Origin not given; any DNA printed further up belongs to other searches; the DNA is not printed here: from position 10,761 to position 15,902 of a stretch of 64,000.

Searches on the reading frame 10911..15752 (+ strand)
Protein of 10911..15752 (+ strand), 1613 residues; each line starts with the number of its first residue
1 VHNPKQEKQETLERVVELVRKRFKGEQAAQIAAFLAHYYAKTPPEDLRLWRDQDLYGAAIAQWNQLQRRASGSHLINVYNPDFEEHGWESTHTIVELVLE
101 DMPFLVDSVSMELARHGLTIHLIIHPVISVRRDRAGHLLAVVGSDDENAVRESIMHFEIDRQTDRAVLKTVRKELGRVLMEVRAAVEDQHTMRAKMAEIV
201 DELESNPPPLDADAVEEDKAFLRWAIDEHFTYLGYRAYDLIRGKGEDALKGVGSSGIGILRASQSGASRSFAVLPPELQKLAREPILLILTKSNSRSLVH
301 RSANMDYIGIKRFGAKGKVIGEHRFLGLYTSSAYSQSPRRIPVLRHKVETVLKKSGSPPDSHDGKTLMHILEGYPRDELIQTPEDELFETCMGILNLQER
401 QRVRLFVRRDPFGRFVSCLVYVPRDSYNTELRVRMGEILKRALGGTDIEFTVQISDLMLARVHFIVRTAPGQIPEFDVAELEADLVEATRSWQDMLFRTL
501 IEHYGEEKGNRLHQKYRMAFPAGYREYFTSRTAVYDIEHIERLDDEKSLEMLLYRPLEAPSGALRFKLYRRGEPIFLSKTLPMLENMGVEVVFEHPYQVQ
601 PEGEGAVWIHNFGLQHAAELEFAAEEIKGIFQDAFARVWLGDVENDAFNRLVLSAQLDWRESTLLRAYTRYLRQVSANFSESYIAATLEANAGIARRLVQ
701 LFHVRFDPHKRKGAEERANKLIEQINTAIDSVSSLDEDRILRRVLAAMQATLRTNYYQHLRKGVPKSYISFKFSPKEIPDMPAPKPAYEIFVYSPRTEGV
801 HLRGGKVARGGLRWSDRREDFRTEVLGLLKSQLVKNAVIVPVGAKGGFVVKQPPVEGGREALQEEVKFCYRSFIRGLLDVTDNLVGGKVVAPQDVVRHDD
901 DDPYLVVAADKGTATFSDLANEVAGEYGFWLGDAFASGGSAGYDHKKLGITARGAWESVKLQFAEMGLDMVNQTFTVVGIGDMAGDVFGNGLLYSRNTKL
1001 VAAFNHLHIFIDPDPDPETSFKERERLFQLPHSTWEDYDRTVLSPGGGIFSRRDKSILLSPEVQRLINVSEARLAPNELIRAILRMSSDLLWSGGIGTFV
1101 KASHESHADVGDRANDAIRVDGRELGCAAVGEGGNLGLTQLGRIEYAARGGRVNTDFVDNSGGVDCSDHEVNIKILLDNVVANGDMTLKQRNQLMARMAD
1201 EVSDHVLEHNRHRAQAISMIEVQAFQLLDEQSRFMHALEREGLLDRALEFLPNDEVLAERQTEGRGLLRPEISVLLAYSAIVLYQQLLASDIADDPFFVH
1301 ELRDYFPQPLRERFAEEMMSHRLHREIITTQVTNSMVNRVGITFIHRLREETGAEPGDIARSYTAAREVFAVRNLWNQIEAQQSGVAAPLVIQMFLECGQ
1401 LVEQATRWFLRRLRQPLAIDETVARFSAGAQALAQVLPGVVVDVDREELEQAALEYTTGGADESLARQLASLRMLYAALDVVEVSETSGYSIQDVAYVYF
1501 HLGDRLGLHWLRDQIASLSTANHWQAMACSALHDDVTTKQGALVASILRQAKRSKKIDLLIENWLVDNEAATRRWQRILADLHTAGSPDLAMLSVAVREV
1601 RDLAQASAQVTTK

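Call 53: search_protein_families(library=pfam, proteins=[window:10911-15752:+], max_evalue=0.00001)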
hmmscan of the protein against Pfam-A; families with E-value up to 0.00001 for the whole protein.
window:10911-15752:+ (1613 aa): 8 families
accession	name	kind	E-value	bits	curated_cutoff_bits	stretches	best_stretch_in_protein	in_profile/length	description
PF05088.18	Bac_GDH_CD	-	3.5e-259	860.8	22.8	1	724-1219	1-496/497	Bacterial NAD-glutamate dehydrogenase, catalytic domain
PF21074.2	GDH_C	-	9e-124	413.5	26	1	1264-1601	1-338/339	Glutamate dehydrogenase, C-terminal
PF21075.3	GDH_ACT1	-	1.6e-54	184.1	23.7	1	34-175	1-144/144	Glutamate dehydrogenase, ACT1 domain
PF21076.3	GDH_ACT2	-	1.8e-38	131.4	22.8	1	404-493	1-90/90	Glutamate dehydrogenase, ACT2 domain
PF21078.2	GDH_HM3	-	1e-28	99.7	24.6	1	643-708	1-66/66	Glutamate dehydrogenase, helical motif 3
PF21077.3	GDH_ACT3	-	2e-28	98.4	22.2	1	549-626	2-79/80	Glutamate dehydrogenase, ACT3 domain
PF21073.2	GDH_HM1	-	2.4e-26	91.9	21.2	1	341-400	1-60/60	Glutamate dehydrogenase, helical motif 1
PF21079.2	GDH_HM2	-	1e-18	67.4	21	1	500-543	2-45/45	Glutamate dehydrogenase, helical motif 2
